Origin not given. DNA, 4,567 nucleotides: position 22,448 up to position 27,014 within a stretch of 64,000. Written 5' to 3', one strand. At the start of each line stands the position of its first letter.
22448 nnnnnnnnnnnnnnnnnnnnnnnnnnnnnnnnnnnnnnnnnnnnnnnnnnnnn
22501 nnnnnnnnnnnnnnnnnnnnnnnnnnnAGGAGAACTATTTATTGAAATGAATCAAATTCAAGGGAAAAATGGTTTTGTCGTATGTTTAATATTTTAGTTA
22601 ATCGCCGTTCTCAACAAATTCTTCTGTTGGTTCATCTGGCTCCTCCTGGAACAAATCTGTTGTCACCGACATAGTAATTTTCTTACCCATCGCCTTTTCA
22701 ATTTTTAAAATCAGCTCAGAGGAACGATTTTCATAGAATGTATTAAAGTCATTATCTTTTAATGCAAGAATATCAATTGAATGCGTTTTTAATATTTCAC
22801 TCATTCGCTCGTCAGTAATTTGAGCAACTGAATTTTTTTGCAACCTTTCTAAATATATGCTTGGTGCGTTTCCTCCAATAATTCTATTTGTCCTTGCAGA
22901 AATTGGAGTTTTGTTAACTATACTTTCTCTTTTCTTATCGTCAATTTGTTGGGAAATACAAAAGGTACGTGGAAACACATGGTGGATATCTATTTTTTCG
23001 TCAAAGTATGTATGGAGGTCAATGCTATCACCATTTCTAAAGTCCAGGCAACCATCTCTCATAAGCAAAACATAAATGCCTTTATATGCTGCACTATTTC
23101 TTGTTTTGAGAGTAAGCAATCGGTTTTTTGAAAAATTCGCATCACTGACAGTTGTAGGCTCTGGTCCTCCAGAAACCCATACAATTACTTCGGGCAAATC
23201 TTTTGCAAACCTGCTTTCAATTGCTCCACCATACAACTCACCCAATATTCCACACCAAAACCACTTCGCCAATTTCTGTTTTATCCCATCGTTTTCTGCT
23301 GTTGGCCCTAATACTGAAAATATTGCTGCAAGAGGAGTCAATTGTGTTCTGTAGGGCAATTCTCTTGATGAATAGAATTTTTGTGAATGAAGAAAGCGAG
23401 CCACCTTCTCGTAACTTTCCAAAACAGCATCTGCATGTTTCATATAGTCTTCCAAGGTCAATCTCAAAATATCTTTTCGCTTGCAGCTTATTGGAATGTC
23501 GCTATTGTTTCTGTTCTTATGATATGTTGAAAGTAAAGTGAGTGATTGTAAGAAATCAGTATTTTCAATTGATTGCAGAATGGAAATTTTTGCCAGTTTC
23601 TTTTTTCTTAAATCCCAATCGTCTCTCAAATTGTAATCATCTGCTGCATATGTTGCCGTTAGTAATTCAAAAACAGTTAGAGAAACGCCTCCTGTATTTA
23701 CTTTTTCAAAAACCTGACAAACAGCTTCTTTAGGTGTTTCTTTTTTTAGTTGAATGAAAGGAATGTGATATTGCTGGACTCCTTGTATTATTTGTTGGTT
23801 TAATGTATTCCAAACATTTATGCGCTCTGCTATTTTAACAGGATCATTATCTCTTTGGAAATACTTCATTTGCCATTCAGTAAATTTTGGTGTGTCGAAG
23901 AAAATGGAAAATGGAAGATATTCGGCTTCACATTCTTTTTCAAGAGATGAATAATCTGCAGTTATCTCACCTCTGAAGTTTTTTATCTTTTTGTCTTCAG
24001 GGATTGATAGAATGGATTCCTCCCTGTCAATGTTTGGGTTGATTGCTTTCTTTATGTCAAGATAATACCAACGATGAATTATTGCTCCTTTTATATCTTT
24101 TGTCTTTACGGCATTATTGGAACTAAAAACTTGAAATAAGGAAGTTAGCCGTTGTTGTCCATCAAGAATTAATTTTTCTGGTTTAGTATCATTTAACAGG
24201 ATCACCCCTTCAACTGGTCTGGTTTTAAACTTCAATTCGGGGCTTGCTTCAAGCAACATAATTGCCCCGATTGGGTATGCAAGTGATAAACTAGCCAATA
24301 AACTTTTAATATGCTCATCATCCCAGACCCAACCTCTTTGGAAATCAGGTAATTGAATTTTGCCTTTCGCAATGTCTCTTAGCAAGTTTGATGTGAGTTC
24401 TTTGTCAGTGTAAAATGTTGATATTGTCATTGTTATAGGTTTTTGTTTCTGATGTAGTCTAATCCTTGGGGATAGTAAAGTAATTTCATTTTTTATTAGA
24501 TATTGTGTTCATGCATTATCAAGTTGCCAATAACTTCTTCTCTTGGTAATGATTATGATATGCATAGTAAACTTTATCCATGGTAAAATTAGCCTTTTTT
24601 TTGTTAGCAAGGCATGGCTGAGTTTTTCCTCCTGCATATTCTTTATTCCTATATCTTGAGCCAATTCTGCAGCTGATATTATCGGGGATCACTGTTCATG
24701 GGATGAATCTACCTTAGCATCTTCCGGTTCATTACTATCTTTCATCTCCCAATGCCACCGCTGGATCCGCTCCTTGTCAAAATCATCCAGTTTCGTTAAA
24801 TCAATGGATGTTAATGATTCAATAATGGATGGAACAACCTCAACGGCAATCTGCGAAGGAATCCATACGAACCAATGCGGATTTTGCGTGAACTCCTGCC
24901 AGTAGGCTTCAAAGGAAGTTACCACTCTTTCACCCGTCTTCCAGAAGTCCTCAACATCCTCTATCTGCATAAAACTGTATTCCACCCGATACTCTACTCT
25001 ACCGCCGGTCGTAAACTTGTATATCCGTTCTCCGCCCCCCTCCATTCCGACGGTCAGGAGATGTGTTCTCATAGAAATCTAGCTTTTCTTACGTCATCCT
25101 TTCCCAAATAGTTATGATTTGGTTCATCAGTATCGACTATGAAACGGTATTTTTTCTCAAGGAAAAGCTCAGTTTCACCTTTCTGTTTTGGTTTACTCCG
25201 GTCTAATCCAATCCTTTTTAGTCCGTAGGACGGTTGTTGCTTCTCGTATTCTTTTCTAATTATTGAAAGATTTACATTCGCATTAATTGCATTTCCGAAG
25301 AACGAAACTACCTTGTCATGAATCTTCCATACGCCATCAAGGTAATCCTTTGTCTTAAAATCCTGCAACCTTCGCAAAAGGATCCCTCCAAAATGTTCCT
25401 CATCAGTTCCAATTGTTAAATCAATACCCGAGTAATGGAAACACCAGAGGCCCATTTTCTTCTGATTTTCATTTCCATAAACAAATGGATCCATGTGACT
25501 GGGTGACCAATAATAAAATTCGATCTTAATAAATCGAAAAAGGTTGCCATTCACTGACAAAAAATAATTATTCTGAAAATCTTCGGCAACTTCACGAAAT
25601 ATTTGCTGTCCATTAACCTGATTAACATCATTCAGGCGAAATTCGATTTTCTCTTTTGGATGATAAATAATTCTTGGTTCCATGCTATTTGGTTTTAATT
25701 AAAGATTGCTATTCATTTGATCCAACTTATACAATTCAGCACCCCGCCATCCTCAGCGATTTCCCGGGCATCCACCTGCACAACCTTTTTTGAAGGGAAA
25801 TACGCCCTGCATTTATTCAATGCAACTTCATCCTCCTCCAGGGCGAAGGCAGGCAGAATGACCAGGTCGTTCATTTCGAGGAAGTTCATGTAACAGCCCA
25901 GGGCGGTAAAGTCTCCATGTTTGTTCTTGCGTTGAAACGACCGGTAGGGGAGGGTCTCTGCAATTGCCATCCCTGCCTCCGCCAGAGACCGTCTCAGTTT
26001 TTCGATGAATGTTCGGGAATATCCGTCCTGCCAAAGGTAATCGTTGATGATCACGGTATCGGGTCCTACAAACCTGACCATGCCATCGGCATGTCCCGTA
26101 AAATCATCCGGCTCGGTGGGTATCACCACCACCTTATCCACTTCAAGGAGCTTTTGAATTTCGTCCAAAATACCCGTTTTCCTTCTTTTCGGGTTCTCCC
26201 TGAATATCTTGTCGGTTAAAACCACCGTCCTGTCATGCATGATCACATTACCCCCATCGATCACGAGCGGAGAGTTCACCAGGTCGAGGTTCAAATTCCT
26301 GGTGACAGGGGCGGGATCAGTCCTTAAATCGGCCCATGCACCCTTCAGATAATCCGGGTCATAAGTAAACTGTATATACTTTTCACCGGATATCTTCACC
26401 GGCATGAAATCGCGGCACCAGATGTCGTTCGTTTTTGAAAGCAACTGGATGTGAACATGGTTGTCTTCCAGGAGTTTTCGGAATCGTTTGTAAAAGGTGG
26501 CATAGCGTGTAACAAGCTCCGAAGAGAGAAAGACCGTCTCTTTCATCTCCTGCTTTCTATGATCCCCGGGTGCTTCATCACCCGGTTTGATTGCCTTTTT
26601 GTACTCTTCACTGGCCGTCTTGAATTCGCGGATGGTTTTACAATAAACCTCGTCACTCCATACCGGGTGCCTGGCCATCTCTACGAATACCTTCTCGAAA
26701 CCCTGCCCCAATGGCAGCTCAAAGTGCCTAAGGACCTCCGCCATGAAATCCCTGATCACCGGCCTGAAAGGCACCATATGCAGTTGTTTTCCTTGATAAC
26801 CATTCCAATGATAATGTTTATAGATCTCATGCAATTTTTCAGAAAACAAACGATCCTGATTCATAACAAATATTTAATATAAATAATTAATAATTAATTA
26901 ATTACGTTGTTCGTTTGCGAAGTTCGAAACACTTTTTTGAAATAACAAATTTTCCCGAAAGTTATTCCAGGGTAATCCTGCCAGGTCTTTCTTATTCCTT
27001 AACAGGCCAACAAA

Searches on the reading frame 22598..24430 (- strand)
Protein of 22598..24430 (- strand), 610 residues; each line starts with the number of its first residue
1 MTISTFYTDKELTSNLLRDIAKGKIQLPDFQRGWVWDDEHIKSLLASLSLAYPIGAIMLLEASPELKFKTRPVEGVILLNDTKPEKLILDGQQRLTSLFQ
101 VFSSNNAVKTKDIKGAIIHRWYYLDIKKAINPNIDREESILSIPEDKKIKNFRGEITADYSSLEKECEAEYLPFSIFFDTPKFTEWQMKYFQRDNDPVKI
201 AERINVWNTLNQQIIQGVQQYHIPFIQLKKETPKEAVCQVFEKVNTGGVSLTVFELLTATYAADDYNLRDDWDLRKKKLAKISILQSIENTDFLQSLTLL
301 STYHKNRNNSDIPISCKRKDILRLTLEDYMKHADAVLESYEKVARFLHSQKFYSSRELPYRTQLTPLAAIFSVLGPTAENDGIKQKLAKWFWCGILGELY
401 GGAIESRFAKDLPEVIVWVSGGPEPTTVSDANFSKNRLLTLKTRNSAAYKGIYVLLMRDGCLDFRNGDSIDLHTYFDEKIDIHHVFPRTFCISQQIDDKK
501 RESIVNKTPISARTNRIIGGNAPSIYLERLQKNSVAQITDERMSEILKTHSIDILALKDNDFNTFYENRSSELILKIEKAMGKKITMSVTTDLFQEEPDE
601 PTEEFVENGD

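Call 32: search_protein_families(library=padloc, proteins=[window:22598-24430:-], max_evalue=0.00001)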
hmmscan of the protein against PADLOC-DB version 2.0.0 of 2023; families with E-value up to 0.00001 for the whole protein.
window:22598-24430:- (610 aa): 8 families
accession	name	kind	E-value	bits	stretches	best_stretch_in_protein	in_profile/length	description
PDLC04709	PDC-M55C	-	7.7e-31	105.3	1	12-418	16-388/554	-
PDLC04151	HEC-05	-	3e-19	67.2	1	13-282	28-297/600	-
PDLC03877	NsnA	-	2.7e-15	54.5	1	14-263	54-202/385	-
PDLC04150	HEC-05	-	2.2e-13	47.9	1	17-263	14-262/583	-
PDLC04153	HEC-05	-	9.4e-08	28.7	1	16-66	12-62/621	-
PDLC04157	HEC-06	-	6.1e-06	23.1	0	19-99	17-86/558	-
PDLC04027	PD-T4-2_A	-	7.9e-06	23.1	0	13-59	40-87/363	-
PDLC04155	HEC-06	-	8e-06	22.6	0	20-99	16-84/562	-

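Call 33: search_protein_families(library=pfam, proteins=[window:22598-24430:-], max_evalue=0.00001)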
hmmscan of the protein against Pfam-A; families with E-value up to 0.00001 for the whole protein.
window:22598-24430:- (610 aa): 1 family
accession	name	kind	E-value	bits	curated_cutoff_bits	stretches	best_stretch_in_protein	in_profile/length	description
PF03235.19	GmrSD_N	-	6.7e-33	114.9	33.2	1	15-261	3-198/199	GmrSD restriction endonuclease, N-terminal domain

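Call 92: search_protein_families(library=pfam, proteins=[window:22598-24430:-], max_evalue=0.1)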
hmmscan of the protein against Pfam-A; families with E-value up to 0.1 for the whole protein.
window:22598-24430:- (610 aa): 1 family
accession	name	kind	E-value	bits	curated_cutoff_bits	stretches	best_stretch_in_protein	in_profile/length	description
PF03235.19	GmrSD_N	-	6.7e-33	114.9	33.2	1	15-261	3-198/199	GmrSD restriction endonuclease, N-terminal domain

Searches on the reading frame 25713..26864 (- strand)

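Call 32: search_protein_families(library=padloc, proteins=[window:25713-26864:-], max_evalue=0.00001)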
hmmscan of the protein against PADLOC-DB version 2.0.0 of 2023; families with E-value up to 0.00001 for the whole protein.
window:25713-26864:- (383 aa): 0 families

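Call 33: search_protein_families(library=pfam, proteins=[window:25713-26864:-], max_evalue=0.00001)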
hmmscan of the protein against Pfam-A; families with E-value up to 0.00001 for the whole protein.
window:25713-26864:- (383 aa): 1 family
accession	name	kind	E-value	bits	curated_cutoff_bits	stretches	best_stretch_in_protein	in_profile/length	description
PF04371.20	PAD_porph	-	2.9e-33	115.9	25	1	125-380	57-317/321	Porphyromonas-type peptidyl-arginine deiminase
